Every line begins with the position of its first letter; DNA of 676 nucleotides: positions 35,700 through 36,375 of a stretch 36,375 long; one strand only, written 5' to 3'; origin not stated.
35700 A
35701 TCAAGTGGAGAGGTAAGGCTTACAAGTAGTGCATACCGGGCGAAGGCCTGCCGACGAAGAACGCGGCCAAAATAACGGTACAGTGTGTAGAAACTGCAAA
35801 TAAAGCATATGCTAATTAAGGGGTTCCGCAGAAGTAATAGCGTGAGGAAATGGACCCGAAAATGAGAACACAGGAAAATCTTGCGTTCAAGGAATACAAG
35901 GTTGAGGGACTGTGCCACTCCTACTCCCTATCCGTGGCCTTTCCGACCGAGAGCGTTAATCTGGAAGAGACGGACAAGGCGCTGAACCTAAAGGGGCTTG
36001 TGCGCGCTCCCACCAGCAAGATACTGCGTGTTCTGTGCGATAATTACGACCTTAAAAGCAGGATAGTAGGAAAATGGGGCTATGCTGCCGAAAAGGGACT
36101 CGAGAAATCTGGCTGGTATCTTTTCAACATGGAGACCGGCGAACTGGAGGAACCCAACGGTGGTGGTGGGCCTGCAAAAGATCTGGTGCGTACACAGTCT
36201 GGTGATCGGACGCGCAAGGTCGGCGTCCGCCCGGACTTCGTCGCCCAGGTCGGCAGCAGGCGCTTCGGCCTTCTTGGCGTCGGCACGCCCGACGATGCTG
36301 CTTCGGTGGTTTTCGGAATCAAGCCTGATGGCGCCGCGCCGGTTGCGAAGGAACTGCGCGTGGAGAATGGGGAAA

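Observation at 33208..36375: Two-module cassette-like accessory locus: [~100-bp repeat]-[NYN RNase or RelBE]-[shared ~100-nt leader]-[orphan gene]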

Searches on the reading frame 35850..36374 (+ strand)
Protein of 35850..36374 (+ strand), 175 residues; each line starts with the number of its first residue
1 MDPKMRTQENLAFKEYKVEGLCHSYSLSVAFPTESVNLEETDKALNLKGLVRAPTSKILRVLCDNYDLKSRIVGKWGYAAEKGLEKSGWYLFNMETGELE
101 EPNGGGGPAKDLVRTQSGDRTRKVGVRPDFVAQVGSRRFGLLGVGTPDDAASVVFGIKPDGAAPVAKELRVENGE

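Call 13: search_protein_families(library=pfam, proteins=[window:35850-36374:+], max_evalue=1)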
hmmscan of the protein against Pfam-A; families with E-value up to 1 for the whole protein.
window:35850-36374:+ (175 aa): 0 families

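Call 14: search_protein_families(library=padloc, proteins=[window:35850-36374:+], max_evalue=1)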
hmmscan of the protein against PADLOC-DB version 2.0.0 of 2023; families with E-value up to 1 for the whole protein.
window:35850-36374:+ (175 aa): 0 families

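Call 15: search_protein_families(library=ncbifam, proteins=[window:35850-36374:+], max_evalue=1)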
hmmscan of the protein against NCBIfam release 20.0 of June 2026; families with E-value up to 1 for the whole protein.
window:35850-36374:+ (175 aa): 0 families

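Call 31: find_homologous_proteins(query=window:35850-36374:+, max_evalue=0.01)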
Query window:35850-36374:+ (175 aa): 2 proteins with E <= 0.01 among 243 candidates.
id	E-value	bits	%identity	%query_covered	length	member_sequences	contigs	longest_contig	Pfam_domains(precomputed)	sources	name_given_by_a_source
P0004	1.0e-48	183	58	98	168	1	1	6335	-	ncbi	-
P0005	1.8e-18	85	41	97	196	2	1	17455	-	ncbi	-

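Call 32: find_encoding_contigs(protein=P0004, flank=10000)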
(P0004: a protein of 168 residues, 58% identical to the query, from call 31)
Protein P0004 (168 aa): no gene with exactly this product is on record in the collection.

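Call 33: find_encoding_contigs(protein=P0005, flank=10000)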
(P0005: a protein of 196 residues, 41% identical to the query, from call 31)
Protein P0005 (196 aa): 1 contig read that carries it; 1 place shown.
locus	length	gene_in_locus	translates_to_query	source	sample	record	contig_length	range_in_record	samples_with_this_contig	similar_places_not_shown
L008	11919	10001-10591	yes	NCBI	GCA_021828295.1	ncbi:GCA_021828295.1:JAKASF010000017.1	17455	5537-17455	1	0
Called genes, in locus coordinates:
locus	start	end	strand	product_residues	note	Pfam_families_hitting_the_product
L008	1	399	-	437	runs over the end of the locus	PF01336:tRNA_anti-codon, PF00152:tRNA-synt_2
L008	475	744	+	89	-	PF02686:GatC (weak)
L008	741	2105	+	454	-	PF01425:Amidase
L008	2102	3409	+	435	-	PF02934:GatB_N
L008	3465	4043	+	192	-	PF24656:CEPT76_peptidase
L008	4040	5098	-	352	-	PF00752:XPG_N, PF00867:XPG_I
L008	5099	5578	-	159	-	PF01381:HTH_3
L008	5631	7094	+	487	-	PF02163:Peptidase_M50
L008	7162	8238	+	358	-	PF00091:Tubulin, PF12327:FtsZ_C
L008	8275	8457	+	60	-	PF00584:SecE (weak)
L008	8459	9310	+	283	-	PF05670:NFACT-R_1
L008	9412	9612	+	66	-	-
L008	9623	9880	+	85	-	-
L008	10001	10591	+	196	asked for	-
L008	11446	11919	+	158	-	?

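Call 65: find_homologous_proteins(query=A6, max_evalue=0.001)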
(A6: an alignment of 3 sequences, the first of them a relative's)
Query A6 (3 sequences) (196 aa, profile of the alignment): 6 proteins with E <= 0.001 among 8000 candidates.
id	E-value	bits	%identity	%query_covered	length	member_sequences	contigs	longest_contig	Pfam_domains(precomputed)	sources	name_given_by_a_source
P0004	8.8e-90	317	48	83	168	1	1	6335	-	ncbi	-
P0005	2.7e-86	306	100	100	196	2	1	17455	-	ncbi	-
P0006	6.7e-54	200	66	99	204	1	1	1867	-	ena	-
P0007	5.2e-50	188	64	99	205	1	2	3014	-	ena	-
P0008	1.3e-47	180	59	100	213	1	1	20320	-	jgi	jgi:hypothetical protein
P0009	1.2e-16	79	36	86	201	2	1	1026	-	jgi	jgi:hypothetical protein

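Call 66: find_encoding_contigs(protein=P0008, flank=10000)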
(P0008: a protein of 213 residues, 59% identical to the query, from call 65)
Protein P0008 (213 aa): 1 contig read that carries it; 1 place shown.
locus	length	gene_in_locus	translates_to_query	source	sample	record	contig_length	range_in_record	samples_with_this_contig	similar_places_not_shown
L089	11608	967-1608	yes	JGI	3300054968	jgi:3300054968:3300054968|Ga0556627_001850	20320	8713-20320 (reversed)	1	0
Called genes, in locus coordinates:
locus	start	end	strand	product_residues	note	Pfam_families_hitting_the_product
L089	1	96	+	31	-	?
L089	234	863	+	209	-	PF00318:Ribosomal_S2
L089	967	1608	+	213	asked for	-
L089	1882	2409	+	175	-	-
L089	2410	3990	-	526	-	PF09334:tRNA-synt_1g, PF19303:Anticodon_3 (faint)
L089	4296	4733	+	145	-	PF02675:AdoMet_dc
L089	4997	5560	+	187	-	-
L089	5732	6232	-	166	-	PF01864:CarS-like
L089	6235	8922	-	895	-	PF01411:tRNA-synt_2c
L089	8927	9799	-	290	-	PF09810:Exo5, PF12705:PDDEXK_1 (weak), PF09810:Exo5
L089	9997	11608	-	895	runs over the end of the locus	PF04851:ResIII, PF00270:DEAD, PF00271:Helicase_C, PF19306:WHD_Lhr, PF08494:DEAD_assoc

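Call 67: find_encoding_contigs(protein=P0007, flank=10000)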
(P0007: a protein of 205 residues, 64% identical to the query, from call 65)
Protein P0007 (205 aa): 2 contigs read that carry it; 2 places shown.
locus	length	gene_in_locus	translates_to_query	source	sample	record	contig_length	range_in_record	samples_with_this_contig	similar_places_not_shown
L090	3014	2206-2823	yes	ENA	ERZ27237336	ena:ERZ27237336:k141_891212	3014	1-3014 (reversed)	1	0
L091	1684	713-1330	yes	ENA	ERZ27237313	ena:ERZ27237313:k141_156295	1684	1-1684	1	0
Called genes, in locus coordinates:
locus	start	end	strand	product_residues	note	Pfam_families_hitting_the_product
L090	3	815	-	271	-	?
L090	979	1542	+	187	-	-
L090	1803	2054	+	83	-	-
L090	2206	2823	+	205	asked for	-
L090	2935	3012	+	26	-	?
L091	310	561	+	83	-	-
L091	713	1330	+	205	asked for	-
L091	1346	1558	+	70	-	-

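Call 76: search_solved_structures(query=A8, max_evalue=1)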
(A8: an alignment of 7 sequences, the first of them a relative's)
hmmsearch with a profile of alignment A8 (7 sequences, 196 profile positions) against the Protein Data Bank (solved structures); distinct sequences matched with E-value up to 1: 1.
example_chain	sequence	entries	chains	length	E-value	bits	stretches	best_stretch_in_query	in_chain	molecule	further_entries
8btn_B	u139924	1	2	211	0.68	12.9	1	13-78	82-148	TIR domain-containing protein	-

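Call 79: search_protein_families(library=pfam, proteins=[L090:979-1539:+, L090:6-815:-], max_evalue=0.01)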
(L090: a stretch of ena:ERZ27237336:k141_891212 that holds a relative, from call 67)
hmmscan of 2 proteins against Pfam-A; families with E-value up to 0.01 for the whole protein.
L090:979-1539:+ (187 aa): 0 families

L090:6-815:- (270 aa): 2 families
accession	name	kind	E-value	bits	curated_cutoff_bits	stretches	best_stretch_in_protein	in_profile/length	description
PF01385.25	OrfB_IS605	-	2e-12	47.8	30.5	1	203-269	10-79/120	Probable transposase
PF12323.14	HTH_OrfB_IS605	-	4.3e-10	39.4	21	1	25-67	4-46/47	Helix-turn-helix domain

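Call 81: predict_structure(alignment_id=A8)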
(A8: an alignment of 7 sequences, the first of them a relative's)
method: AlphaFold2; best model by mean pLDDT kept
length: 196 residues; sequences in the alignment: 7
mean_pLDDT: 83.6   pTM: 0.75
mean pLDDT of the five models: 83.6, 82.3, 82.3, 82.0, 80.9
residues with pLDDT >= 90: 126; 70-90: 29; 50-70: 20; < 50: 21
segments of 3 or more residues with pLDDT < 50: 157-169, 189-196
pLDDT, mean of each block of 10 residues (from residue 1): 87 86 91 92 95 94 93 95 93 93 95 96 96 95 92 69 42 58 55 35
secondary structure, 60 per line:
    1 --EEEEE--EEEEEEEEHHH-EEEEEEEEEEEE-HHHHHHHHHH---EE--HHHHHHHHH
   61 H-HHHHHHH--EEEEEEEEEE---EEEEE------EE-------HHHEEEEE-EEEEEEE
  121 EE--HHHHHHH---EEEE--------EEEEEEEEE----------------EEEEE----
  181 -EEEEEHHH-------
elements in order: E3-7 E10-17 E22-33 H35-44 H52-61 H63-69 E72-81 E85-89 E108-112 E114-122 H125-131 E135-138 E147-155 E172-176 E182-186

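Call 84: fold_search(model_id=the predicted structure, library=pdb)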
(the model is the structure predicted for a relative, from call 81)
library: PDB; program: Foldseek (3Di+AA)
matches with E <= 10: 340; with E <= 0.001: 0
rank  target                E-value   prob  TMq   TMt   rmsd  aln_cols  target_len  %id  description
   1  3g8l_A                7.6e-03  0.99  0.39  0.47   8.4       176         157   11  Crystal structure of murine natural killer cell receptor, Ly49L4 (released 2009-11-17)
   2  3g8l_B                1.0e-02  0.98  0.37  0.44   9.4       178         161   11  Crystal structure of murine natural killer cell receptor, Ly49L4 (released 2009-11-17)
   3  3g8k_A                1.2e-02  0.99  0.38  0.54   7.3       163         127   12  Crystal structure of murine natural killer cell receptor, Ly49L4 (released 2009-11-17)
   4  4zrw_A                1.3e-02  0.93  0.34  0.43  10.1       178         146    8  Structure of cow mincle complexed with trehalose (released 2016-05-25)
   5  3g8l_C                2.9e-02  0.95  0.37  0.45   7.8       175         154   10  Crystal structure of murine natural killer cell receptor, Ly49L4 (released 2009-11-17)
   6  8h4v_A                6.2e-02  0.66  0.34  0.42   9.8       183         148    9  Mincle CRD complex with PGL trisaccharide (released 2023-08-09)
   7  3c8j_D                6.6e-02  0.85  0.35  0.50   9.8       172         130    8  The crystal structure of natural killer cell receptor Ly49C (released 2008-04-15)
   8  1byf_A                6.6e-02  0.82  0.33  0.48   7.0       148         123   13  STRUCTURE OF TC14; A C-TYPE LECTIN FROM THE TUNICATE POLYANDROCARPA MISAKIENSIS (released 1999-07-23)
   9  5j6g_G                8.4e-02  0.82  0.35  0.53   9.9       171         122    8  Recognition of the MHC class Ib molecule H2-Q10 by the natural killer cell receptor Ly49C (released 2016-07-13)
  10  3whd_C                8.4e-02  0.77  0.36  0.46   9.9       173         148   10  C-type lectin, human MCL (released 2013-10-23)
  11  6bbe_A                8.9e-02  0.69  0.33  0.40   8.6       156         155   10  Structure of N-glycosylated porcine surfactant protein-D (released 2018-05-23)
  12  3c8j_B                1.3e-01  0.69  0.33  0.48   9.7       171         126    9  The crystal structure of natural killer cell receptor Ly49C (released 2008-04-15)
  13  4dn8                  1.3e-01  0.69  0.33  0.41   7.7       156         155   10  Structure of porcine surfactant protein D neck and carbohydrate recognition domain complexed with mannose (released 2012-06-20)
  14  3whd_A                1.3e-01  0.66  0.36  0.46  10.3       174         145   11  C-type lectin, human MCL (released 2013-10-23)
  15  6bbd_A                1.3e-01  0.60  0.31  0.39   8.9       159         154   11  Structure of N-glycosylated porcine surfactant protein-D complexed with glycerol (released 2018-05-23)
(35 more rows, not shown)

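Call 85: fold_search(model_id=the predicted structure, library=viral)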
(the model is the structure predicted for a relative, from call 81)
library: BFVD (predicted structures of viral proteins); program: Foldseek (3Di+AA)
matches with E <= 10: 438; with E <= 0.001: 0
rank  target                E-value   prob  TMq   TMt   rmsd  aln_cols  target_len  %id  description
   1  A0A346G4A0            5.8e-02  0.75  0.35  0.26  10.2       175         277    9  (no name in the UniProt tables at hand)
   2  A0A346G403            6.5e-02  0.69  0.34  0.23  10.4       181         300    9  (no name in the UniProt tables at hand)
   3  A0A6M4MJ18            1.5e-01  0.30  0.33  0.12  12.7       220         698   14  ORF6 [Bearded dragon adenovirus 1]
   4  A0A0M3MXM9            2.2e-01  0.66  0.32  0.42  10.2       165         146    8  Membrane protein UL45 [Testudinid alphaherpesvirus 3]
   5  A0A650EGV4            3.3e-01  0.54  0.35  0.42  10.8       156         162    7  (no name in the UniProt tables at hand)
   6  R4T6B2                3.5e-01  0.08  0.18  0.15  20.8       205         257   10  Uncharacterized protein [Haloarcula hispanica tailed virus 2]
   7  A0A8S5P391            3.5e-01  0.06  0.14  0.17  13.3       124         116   14  Uncharacterized protein [Myoviridae sp. ctegP15]
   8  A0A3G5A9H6            3.7e-01  0.38  0.16  0.10   4.1        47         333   17  Serpin family protein [Hyperionvirus sp.]
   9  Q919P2                3.7e-01  0.13  0.23  0.30  14.5       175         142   11  Uncharacterized protein [Culex nigripalpus nucleopolyhedrovirus (isolate Florida/1997)]
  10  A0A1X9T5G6            6.4e-01  0.23  0.31  0.33   8.7       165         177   10  C-type lectin protein [Ranid herpesvirus 3]
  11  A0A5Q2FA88            6.4e-01  0.04  0.12  0.08  17.6       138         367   11  (no name in the UniProt tables at hand)
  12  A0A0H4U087            7.2e-01  0.09  0.14  0.06  15.9        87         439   16  (no name in the UniProt tables at hand)
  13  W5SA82                9.8e-01  0.15  0.15  0.27  10.7        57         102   12  Uncharacterized protein [Pithovirus sibericum]
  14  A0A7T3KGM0            1.0e+00  0.06  0.13  0.27  13.4       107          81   15  Uncharacterized protein [Campylobacter phage F368]
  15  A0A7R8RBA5            1.0e+00  0.06  0.15  0.19  16.5       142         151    9  (no name in the UniProt tables at hand)
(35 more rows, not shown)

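Call 88: find_related_loci(query=A6, collection=metagenome_contigs, flank=6000)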
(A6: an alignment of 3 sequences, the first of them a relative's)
Query A6 (196 aa) in metagenome_contigs; peptide patterns used: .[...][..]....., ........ (x = any residue, [..] = any of these).
600 stretches matched a pattern, but none encodes a relative of the query by tblastn (E <= 1e-3).
